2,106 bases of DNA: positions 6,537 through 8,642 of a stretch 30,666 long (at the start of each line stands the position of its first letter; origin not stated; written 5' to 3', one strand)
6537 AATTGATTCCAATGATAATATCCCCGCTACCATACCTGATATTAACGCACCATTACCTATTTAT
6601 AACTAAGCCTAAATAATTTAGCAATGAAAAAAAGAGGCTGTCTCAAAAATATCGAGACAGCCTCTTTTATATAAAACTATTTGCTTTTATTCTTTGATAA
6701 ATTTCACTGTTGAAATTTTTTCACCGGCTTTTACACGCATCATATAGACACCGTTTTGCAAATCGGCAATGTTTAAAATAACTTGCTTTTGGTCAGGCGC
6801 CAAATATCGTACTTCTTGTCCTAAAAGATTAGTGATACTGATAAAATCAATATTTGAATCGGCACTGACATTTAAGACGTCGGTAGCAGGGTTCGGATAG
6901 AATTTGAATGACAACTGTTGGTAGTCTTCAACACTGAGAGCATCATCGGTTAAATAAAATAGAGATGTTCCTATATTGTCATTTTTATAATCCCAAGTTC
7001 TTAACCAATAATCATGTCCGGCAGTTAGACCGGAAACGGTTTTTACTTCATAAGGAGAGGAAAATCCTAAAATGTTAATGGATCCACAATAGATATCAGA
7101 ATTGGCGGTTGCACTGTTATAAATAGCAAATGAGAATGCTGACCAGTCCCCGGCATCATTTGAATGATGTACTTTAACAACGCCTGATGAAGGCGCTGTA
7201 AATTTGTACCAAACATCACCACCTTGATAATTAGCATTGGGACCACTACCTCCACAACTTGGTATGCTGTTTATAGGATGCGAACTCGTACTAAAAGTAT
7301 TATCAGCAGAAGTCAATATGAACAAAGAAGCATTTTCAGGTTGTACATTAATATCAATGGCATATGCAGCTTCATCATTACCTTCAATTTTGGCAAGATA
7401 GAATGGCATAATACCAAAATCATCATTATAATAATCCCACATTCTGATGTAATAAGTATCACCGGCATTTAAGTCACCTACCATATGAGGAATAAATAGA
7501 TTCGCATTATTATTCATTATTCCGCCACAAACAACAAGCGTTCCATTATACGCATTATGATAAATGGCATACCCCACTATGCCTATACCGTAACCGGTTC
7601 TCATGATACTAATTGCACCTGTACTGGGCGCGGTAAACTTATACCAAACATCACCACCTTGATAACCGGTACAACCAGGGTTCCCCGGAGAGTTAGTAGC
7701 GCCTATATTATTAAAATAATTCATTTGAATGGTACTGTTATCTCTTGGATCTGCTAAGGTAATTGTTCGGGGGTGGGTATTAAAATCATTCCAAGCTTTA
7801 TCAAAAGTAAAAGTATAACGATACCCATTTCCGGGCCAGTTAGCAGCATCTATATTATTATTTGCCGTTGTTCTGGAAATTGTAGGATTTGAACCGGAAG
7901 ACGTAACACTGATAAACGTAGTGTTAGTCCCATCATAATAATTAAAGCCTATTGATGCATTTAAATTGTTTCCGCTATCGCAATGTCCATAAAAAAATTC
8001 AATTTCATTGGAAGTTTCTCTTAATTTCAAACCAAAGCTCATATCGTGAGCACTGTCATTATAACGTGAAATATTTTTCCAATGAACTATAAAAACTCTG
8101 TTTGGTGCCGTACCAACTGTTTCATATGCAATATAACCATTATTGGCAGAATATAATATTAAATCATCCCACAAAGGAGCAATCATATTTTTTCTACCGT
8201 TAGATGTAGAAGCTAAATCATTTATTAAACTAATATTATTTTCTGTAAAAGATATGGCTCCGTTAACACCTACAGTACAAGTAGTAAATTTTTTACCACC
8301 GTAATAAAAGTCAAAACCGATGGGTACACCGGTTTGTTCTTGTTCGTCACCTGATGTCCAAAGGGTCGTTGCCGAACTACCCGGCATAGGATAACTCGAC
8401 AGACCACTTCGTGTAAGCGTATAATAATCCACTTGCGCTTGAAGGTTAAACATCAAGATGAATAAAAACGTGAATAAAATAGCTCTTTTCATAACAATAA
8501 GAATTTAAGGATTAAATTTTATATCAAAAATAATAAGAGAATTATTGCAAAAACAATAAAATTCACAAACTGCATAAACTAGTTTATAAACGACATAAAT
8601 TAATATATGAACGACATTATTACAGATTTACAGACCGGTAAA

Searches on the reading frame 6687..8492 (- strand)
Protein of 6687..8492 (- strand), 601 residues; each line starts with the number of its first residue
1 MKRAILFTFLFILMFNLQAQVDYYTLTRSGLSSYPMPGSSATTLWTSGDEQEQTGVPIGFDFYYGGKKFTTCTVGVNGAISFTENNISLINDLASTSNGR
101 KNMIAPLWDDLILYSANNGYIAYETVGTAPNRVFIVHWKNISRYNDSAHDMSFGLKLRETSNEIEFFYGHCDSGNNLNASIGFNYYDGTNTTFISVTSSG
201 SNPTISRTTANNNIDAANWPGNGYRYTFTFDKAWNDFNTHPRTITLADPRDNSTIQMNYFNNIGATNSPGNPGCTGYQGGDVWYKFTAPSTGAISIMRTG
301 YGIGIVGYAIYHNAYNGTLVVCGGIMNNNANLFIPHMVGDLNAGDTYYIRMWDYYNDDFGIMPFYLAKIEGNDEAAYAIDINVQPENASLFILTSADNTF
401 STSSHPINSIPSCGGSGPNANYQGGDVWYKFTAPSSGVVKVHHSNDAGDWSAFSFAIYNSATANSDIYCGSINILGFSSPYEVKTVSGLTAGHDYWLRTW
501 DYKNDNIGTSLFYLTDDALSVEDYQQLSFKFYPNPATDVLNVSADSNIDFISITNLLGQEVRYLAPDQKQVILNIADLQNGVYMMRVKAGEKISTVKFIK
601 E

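Call 4: search_protein_families(library=pfam, proteins=[window:6687-8492:-], max_evalue=1)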
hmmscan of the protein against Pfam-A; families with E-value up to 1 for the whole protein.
window:6687-8492:- (601 aa): 3 families
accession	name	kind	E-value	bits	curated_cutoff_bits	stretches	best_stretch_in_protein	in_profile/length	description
PF23759.1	GBD_T9SS_assoc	-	8.6e-17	61.9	27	2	372-506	2-109/116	Galactose binding domain-like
PF18962.6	Por_Secre_tail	-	6.8e-13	49.1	27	1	532-599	2-74/75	Secretion system C-terminal sorting domain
PF22751.1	DUF488-N3a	-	0.19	12.5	27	1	426-454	36-64/118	Active DUF488-N3 subclade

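Call 18: find_encoding_contigs(protein=window:6687-8492:-, flank=10000, max_places=10)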
Protein window:6687-8492:- (601 aa): no gene with exactly this product is on record in the collection.

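Call 37: find_homologous_proteins(query=window:6687-8492:-, max_evalue=1e-50)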
Query window:6687-8492:- (601 aa): 36 proteins with E <= 1e-50 among 8000 candidates.
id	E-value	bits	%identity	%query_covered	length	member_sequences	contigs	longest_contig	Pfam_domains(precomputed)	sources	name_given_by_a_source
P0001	0.0e+0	1389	100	100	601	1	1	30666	PF18962.8,PF23759.2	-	-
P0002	0.0e+0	1069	79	100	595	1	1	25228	PF18962.8,PF23759.2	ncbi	-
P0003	1.7e-280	950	70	100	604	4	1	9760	PF18962.8,PF23759.2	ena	-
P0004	3.3e-275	933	68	100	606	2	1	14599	PF18962.8,PF23759.2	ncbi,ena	-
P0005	3.1e-274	929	68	100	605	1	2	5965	PF18962.8,PF23759.2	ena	-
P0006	1.4e-273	927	68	100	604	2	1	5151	PF18962.8,PF23759.2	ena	-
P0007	2.0e-271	920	68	100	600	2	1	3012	PF18962.8,PF23759.2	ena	-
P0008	9.8e-271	918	67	100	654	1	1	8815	PF18962.8,PF23759.2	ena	-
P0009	1.6e-267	907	67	100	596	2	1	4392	PF18962.8,PF23759.2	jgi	-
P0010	5.8e-267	905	67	100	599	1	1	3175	PF18962.8,PF23759.2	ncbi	-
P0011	1.0e-266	905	68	100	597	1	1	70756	PF18962.8,PF23759.2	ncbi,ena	-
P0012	2.5e-262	890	68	100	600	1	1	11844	PF18962.8,PF23759.2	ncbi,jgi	-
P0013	1.0e-245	835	63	100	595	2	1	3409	PF18962.8,PF23759.2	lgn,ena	-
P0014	8.3e-228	776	60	100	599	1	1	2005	PF18962.8,PF23759.2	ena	-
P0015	5.8e-225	767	60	100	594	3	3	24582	PF18962.8,PF23759.2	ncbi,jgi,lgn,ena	-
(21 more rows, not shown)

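Call 38: find_encoding_contigs(protein=P0002, flank=10000, max_places=4)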
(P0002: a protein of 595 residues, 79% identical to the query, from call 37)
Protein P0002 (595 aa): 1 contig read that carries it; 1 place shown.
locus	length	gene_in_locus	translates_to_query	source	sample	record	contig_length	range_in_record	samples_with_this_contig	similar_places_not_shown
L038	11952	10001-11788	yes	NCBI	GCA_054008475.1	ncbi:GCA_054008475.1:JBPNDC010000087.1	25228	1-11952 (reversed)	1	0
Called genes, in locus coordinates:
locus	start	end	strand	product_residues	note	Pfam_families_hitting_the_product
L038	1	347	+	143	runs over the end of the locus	PF02502:LacAB_rpiB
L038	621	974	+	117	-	PF09889:DUF2116 (weak)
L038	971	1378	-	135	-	PF11969:DcpS_C, PF01230:HIT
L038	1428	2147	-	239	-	PF13482:RNase_H_2, PF10108:DNA_pol_B_exo2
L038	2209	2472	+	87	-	-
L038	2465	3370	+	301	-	PF00005:ABC_tran, PF13304:AAA_21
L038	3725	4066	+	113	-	PF00436:SSB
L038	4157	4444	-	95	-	PF00166:Cpn10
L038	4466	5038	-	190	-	PF00085:Thioredoxin (faint), PF13098:Thioredoxin_2 (faint), PF13192:Thioredoxin_3 (faint), PF00462:Glutaredoxin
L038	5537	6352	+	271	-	PF22421:SYY_C-terminal (weak), PF01479:S4, PF13275:S4_2 (weak), PF00849:PseudoU_synth_2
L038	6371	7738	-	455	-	PF13517:FG-GAP_3, PF18962:Por_Secre_tail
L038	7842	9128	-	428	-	PF00368:HMG-CoA_red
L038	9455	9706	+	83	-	PF01197:Ribosomal_L31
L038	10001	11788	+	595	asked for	PF23759:GBD_T9SS_assoc, PF18962:Por_Secre_tail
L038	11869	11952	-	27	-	?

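Call 46: find_encoding_contigs(protein=L038:621-974:+, flank=10000, max_places=3)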
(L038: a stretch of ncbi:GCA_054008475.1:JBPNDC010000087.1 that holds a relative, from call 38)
Protein L038:621-974:+ (117 aa): 3 contigs read that carry it; 3 places shown.
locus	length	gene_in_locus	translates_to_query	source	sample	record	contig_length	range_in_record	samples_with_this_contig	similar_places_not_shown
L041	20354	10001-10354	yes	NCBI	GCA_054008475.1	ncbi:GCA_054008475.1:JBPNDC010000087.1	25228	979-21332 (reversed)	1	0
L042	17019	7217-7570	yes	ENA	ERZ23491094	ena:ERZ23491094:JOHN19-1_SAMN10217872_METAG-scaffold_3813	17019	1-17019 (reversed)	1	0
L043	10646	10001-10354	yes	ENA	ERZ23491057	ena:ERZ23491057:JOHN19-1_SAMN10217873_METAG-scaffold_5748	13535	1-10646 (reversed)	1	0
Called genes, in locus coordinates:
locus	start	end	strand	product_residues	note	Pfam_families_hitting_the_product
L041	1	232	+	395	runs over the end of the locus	PF13562:NTP_transf_4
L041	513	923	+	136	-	PF00903:Glyoxalase, PF13468:Glyoxalase_3 (weak), PF13669:Glyoxalase_4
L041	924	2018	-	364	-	PF01168:Ala_racemase_N, PF00842:Ala_racemase_C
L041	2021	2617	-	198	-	PF00265:TK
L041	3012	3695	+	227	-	-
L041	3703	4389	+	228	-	PF00590:TP_methylase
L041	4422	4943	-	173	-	PF08282:Hydrolase_3, PF00702:Hydrolase (weak)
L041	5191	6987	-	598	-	-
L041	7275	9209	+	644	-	PF00324:AA_permease, PF13520:AA_permease_2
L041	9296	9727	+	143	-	PF02502:LacAB_rpiB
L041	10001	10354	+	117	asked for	PF09889:DUF2116 (weak)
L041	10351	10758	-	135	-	PF11969:DcpS_C, PF01230:HIT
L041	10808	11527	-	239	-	PF13482:RNase_H_2, PF10108:DNA_pol_B_exo2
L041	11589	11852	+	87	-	-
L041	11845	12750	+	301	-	PF00005:ABC_tran, PF13304:AAA_21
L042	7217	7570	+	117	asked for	PF09889:DUF2116 (weak)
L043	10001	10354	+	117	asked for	PF09889:DUF2116 (weak)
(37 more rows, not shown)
